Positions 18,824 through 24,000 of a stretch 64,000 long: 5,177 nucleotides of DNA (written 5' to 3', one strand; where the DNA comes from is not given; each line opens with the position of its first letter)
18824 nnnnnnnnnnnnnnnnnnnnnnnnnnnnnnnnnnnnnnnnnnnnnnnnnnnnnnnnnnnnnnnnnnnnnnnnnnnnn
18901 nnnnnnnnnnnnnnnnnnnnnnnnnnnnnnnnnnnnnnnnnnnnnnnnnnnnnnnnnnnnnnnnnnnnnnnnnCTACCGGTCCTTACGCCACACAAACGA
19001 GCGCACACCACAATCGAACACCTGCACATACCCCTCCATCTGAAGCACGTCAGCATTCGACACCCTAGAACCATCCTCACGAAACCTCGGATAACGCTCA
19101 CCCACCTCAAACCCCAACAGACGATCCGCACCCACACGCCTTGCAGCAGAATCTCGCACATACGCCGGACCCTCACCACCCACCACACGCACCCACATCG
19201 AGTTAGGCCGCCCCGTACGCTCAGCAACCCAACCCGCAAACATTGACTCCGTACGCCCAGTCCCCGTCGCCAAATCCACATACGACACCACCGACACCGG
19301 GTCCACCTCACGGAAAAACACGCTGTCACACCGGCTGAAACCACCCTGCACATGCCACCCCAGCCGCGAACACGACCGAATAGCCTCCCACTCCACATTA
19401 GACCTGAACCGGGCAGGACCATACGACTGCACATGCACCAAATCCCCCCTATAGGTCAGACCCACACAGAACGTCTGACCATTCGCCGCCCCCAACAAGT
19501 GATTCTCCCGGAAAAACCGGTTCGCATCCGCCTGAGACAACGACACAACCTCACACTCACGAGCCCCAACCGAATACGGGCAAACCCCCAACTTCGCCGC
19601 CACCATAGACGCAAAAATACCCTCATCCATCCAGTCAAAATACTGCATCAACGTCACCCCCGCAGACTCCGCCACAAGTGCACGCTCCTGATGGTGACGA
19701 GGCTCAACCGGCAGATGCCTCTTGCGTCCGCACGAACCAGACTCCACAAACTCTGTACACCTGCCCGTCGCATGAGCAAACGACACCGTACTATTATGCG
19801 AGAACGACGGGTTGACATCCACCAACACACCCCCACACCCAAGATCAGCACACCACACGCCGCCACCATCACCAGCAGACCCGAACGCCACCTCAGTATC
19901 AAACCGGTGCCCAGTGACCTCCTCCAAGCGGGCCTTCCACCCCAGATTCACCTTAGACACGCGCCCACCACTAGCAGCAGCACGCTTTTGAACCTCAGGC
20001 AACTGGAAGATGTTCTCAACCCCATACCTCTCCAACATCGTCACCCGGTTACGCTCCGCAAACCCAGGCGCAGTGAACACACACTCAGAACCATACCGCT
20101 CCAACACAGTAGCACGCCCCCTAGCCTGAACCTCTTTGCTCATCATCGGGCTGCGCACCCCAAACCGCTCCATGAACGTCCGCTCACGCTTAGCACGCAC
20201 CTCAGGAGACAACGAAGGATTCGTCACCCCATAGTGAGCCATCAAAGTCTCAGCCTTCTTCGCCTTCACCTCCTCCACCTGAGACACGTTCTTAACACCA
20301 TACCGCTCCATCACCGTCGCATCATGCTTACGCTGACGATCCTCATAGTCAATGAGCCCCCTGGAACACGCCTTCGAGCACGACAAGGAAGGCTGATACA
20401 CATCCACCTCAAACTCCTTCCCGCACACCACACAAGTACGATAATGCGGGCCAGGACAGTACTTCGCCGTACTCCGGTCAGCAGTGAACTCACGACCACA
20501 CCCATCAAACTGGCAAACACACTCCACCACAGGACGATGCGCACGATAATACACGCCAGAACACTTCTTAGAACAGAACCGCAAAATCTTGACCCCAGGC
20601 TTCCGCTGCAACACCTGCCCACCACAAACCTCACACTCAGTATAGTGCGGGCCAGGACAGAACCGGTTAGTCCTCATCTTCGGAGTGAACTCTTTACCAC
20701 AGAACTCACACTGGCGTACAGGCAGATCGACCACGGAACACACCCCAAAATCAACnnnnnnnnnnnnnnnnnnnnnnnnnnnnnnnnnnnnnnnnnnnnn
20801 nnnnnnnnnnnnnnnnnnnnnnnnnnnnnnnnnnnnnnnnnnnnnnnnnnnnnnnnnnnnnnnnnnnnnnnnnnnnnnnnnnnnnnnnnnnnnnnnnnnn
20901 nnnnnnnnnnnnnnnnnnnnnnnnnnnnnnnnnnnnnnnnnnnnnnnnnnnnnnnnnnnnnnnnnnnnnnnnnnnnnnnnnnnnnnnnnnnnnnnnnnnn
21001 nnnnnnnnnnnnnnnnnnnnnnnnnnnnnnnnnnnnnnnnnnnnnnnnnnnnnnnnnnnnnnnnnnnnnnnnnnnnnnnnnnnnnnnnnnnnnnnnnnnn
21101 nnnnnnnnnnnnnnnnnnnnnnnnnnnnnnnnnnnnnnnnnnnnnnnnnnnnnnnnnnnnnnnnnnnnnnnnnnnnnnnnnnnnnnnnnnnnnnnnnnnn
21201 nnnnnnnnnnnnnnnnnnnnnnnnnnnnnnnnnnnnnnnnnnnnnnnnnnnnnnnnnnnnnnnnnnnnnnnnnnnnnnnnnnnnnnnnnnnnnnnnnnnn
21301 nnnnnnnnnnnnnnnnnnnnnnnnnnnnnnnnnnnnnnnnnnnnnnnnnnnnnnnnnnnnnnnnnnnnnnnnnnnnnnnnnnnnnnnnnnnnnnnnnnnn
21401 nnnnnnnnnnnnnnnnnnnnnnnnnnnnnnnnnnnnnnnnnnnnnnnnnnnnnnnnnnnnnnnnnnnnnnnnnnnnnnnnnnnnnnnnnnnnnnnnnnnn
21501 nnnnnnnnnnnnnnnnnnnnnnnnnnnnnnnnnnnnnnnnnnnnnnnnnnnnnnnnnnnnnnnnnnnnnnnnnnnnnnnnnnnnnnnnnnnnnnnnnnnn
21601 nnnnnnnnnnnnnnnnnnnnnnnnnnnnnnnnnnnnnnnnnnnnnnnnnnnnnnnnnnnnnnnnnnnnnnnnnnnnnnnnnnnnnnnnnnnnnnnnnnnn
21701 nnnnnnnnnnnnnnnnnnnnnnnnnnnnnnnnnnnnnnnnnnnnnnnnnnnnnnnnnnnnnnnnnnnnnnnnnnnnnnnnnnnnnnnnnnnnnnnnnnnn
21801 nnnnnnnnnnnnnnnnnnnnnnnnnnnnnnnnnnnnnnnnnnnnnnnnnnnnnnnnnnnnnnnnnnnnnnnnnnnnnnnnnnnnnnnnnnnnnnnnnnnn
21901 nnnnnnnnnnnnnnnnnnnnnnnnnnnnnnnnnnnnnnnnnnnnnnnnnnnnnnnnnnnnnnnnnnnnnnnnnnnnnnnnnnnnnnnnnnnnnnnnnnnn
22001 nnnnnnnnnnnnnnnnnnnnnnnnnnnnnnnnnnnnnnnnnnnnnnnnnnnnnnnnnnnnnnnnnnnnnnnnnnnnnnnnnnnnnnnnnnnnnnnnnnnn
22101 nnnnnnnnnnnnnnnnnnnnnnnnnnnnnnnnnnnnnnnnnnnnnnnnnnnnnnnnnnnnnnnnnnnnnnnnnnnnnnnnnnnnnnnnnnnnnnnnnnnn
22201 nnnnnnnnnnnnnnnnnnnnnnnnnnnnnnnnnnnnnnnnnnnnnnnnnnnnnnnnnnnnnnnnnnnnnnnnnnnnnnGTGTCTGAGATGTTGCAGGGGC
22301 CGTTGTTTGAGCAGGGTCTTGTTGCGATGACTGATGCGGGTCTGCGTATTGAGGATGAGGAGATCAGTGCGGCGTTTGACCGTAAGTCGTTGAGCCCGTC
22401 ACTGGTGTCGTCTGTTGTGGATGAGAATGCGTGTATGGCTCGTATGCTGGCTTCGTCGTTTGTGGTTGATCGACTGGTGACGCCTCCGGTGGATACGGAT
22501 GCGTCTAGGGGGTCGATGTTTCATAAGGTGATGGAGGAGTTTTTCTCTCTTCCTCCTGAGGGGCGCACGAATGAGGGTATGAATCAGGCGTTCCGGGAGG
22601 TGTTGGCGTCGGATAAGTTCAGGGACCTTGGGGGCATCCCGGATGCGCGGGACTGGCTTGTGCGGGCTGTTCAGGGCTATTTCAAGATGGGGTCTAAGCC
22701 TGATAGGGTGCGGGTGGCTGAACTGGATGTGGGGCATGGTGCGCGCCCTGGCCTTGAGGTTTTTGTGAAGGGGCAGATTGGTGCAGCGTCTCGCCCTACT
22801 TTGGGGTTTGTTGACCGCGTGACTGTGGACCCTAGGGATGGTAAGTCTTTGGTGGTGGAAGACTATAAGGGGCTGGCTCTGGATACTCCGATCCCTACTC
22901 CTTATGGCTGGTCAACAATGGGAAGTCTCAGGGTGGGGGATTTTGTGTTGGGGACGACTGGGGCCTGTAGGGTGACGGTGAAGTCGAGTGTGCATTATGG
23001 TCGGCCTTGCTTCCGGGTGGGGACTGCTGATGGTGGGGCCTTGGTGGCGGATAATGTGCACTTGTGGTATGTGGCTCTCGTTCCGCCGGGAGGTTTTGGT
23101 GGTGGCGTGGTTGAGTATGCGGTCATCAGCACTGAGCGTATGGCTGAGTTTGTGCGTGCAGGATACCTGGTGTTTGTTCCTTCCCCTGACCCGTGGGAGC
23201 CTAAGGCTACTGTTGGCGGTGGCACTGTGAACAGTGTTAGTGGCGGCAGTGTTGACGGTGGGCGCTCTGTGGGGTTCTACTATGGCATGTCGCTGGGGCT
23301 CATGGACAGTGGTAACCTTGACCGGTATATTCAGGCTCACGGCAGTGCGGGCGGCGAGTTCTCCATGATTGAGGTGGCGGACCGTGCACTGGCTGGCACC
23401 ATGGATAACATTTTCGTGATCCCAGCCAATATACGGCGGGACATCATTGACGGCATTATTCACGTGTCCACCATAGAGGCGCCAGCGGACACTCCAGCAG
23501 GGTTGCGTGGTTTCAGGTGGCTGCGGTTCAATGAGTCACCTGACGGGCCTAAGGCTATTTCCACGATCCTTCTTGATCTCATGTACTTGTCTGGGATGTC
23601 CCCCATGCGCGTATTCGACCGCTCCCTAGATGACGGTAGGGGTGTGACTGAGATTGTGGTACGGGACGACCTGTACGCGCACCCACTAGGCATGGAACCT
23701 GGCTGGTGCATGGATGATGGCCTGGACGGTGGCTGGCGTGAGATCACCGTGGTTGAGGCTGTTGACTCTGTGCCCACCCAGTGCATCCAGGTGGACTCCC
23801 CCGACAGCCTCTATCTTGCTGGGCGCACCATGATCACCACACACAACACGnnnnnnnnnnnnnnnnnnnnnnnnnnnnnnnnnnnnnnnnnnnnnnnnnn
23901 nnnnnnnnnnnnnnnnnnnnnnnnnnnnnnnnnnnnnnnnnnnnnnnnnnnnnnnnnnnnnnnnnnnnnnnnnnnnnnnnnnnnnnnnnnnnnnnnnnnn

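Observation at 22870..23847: Second class 3 intein splitting the DYK/TG catalytic motif of a Cas4/RecB-like nuclease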

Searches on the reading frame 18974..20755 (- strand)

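Call 30: search_protein_families(library=pfam, proteins=[window:18974-20755:-], max_evalue=0.001)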
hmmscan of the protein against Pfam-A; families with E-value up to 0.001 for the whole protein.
window:18974-20755:- (593 aa): 1 family
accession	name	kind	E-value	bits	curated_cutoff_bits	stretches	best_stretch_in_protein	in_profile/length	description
PF24308.1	DUF7487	-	2.8e-22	80.1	27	1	143-262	2-121/220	Family of unknown function (DUF7487)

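Call 69: search_protein_families(library=phrogs, proteins=[window:18974-20755:-], max_evalue=0.001)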
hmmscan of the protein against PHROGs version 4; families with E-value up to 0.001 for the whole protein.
window:18974-20755:- (593 aa): 6 families
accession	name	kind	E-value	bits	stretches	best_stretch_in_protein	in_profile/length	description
phrog_3339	-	DNA, RNA and nucleotide metabolism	1.5e-47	163.9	2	350-495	310-456/536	homing endonuclease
phrog_559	-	DNA, RNA and nucleotide metabolism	1.5e-21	77.9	1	352-592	375-602/607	HNH endonuclease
phrog_12131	-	DNA, RNA and nucleotide metabolism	3e-14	53.8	1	140-210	105-175/313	homing endonuclease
phrog_29804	-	unknown function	2.9e-12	47.3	1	365-502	317-452/534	-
phrog_1271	-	DNA, RNA and nucleotide metabolism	1.2e-06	29.1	1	12-163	115-261/361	HNH endonuclease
phrog_2308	-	unknown function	9.8e-05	23.4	1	38-102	55-123/138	-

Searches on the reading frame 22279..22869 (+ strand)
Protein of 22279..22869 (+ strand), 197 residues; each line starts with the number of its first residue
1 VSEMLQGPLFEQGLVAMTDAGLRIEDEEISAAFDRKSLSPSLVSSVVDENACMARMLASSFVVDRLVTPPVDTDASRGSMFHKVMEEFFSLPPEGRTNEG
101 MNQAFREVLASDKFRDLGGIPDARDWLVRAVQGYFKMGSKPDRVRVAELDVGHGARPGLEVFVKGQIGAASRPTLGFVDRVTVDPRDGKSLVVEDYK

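Call 51: find_homologous_proteins(query=window:22279-22869:+)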
Query window:22279-22869:+ (197 aa): 5 proteins with E <= 0.001 among 407 candidates.
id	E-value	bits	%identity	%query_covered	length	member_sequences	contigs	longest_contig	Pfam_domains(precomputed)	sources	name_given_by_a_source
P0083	1.1e-40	158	46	95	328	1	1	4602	PF12705.14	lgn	-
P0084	1.0e-38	151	42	92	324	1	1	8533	PF12705.14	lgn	-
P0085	2.3e-38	150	45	93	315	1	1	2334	PF01930.24,PF12705.14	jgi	-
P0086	2.0e-34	137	42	97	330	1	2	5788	PF12705.14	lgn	-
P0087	3.0e-34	137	41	93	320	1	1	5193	PF12705.14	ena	-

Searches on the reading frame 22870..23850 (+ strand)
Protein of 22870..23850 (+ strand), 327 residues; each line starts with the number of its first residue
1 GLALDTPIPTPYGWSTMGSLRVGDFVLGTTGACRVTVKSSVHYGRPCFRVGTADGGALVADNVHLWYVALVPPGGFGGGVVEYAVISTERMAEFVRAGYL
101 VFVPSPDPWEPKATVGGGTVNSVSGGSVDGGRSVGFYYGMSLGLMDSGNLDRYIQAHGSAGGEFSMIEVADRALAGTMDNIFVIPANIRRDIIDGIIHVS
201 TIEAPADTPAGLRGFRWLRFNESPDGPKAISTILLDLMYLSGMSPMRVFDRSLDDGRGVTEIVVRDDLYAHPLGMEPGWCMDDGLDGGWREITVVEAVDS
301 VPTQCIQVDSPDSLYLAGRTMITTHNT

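Call 3: search_protein_families(library=pfam, proteins=[window:22870-23847:+], max_evalue=1)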
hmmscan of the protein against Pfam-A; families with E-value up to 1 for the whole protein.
window:22870-23847:+ (326 aa): 0 families

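Call 7: search_solved_structures(query=window:22870-23850:+, max_evalue=10, show_alignments=3)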
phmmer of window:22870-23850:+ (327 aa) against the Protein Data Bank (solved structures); distinct sequences matched with E-value up to 10: 6.
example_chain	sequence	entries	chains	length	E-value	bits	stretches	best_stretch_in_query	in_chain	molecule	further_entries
6bs8_A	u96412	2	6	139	2.5e-24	89.1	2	2-67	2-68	Replicative DNA helicase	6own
6rix_A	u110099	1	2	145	7.6e-23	84.2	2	2-67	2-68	Replicative DNA helicase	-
6riy_A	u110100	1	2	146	3e-22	82.2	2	2-67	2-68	Replicative DNA helicase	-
6riz_A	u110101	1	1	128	0.00058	22.1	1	2-81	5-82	gp41-1 intein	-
6qaz_A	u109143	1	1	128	0.015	17.5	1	2-81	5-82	cyanophage-like gp41-1 intein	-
8hkx_AS4E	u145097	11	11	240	1.1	11.3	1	197-275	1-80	30S ribosomal protein S4e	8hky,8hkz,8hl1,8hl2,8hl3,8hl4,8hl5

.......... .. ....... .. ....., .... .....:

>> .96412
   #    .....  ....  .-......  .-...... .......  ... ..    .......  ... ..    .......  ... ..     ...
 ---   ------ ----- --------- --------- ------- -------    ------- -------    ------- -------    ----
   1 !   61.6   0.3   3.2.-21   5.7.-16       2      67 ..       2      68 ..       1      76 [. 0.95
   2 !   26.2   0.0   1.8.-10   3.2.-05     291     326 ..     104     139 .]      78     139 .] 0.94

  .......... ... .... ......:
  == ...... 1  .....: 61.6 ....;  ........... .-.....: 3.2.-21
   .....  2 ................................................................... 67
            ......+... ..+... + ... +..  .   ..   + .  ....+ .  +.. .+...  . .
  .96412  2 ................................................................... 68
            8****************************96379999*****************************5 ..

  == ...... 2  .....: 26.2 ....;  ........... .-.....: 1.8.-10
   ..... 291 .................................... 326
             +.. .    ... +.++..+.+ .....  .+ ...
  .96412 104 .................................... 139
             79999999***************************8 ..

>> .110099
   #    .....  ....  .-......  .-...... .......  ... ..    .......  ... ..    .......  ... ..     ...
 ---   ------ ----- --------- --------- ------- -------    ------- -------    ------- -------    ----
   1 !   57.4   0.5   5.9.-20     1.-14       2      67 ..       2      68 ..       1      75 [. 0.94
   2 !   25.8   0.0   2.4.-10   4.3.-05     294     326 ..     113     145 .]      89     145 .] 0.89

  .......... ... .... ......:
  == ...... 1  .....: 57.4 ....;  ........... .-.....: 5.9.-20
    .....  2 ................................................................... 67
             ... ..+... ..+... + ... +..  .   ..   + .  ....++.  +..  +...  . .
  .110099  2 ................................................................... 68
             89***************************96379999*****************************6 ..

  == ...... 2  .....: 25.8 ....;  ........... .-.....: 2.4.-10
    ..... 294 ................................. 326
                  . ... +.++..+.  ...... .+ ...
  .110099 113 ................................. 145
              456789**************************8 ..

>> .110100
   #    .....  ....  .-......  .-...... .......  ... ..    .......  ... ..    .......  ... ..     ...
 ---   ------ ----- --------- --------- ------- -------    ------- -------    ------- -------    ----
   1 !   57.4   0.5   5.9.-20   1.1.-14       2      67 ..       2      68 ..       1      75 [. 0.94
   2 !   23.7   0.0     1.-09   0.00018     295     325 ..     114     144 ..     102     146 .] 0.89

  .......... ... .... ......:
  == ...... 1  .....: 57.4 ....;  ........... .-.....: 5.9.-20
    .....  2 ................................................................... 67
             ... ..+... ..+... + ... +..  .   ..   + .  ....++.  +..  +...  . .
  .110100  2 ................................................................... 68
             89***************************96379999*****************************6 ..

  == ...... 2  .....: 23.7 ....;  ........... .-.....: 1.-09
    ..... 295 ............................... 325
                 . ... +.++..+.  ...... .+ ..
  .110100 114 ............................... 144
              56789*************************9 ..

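Call 31: predict_structure(alignment_id=A1)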
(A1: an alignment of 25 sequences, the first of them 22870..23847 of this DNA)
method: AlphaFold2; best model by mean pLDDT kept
length: 326 residues; sequences in the alignment: 25
mean_pLDDT: 83.2   pTM: 0.83
mean pLDDT of the five models: 83.2, 83.0, 82.8, 79.3, 76.4
residues with pLDDT >= 90: 145; 70-90: 124; 50-70: 30; < 50: 27
segments of 3 or more residues with pLDDT < 50: 115-126, 271-284
pLDDT, mean of each block of 10 residues (from residue 1): 97 96 96 97 98 92 96 72 94 96 91 54 48 84 75 73 79 79 89 90 84 84 68 91 87 85 77 41 58 96 97 95 91
secondary structure, 60 per line:
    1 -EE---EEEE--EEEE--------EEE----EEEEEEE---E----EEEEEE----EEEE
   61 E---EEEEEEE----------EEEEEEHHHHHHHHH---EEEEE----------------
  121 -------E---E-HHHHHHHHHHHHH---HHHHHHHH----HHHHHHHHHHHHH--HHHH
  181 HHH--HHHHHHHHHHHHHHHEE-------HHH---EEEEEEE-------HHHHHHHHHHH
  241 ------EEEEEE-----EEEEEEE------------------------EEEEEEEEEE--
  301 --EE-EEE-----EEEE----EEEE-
elements in order: E7-10 E13-16 E25-27 E32-38 E47-52 E57-61 E65-71 E82-87 H88-96 E100-104 H134-146 H150-157 H162-174 H177-183 H186-200 E216-222 H230-240 E247-252 E258-264 E289-298 E306-308 E314-317 E322-325

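Call 34: fold_search(model_id=the predicted structure, library=pdb)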
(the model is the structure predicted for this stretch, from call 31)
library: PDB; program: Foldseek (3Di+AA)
matches with E <= 10: 461; with E <= 0.001: 23
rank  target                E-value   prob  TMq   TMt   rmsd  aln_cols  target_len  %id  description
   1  6bs8_C                7.1e-09  1.00  0.33  0.86   7.0       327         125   19  The class 3 DnaB intein from Mycobacterium smegmatis (released 2018-11-21)
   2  1dfa                  1.2e-08  1.00  0.54  0.45   9.3       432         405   11  CRYSTAL STRUCTURE OF PI-SCEI IN C2 SPACE GROUP (released 1999-12-08)
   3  6riy_B                1.8e-08  1.00  0.32  0.78  11.8       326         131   17  Crystal structure of MchDnaB-1 intein (N145AA) (released 2020-05-13)
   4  6rix_B                2.0e-08  1.00  0.34  0.83   9.6       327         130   17  Crystal structure of MchDnaB-1 intein (released 2020-05-13)
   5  7qsu                  3.1e-08  1.00  0.57  0.51   7.8       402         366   11  Crystal structure of homing endonuclease-associated TliVMA intein (C1A, d333-339) (released 2022-03-30)
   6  6bs8_A                3.3e-08  1.00  0.34  0.85   6.9       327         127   19  The class 3 DnaB intein from Mycobacterium smegmatis (released 2018-11-21)
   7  6rix_A                3.3e-08  1.00  0.33  0.81  10.0       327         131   18  Crystal structure of MchDnaB-1 intein (released 2020-05-13)
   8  6bs8_B                3.8e-08  1.00  0.34  0.84   7.2       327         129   19  The class 3 DnaB intein from Mycobacterium smegmatis (released 2018-11-21)
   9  6riy_A                3.8e-08  1.00  0.33  0.82  10.3       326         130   17  Crystal structure of MchDnaB-1 intein (N145AA) (released 2020-05-13)
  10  7qss                  1.1e-07  1.00  0.57  0.45   7.8       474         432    9  Crystal structure of homing endonuclease-associated TliVMA intein (C1A) (released 2022-03-30)
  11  1vde_A                1.3e-07  1.00  0.51  0.41  11.3       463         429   10  PI-SCEI, A HOMING ENDONUCLEASE WITH PROTEIN SPLICING ACTIVITY (released 1998-04-08)
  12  7qst                  2.0e-07  1.00  0.48  0.44   8.0       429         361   12  Crystal structure of homing endonuclease-associated PhoVMA intein (C1A) (released 2022-03-30)
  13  1vde_B                3.0e-07  1.00  0.52  0.41  11.1       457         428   11  PI-SCEI, A HOMING ENDONUCLEASE WITH PROTEIN SPLICING ACTIVITY (released 1998-04-08)
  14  1ef0_A                3.4e-07  1.00  0.52  0.42  11.1       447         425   10  CRYSTAL STRUCTURE OF PI-SCEI MINIPRECURSOR (released 2000-06-07)
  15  1lws_A                4.2e-07  1.00  0.56  0.45  10.7       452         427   10  Crystal structure of the intein homing endonuclease PI-SceI bound to its recognition sequence (released 2002-09-27)
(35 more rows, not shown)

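Call 68: search_protein_families(library=ncbifam, proteins=[window:22870-23847:+], max_evalue=1)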
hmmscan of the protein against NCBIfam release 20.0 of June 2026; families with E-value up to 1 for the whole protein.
window:22870-23847:+ (326 aa): 1 family
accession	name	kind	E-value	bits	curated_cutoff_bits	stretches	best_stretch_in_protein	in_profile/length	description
NF038136.1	rSAM_Rv_intein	exception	0.033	13.1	700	1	5-64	80-146/574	intein-containing Rv2578c family radical SAM protein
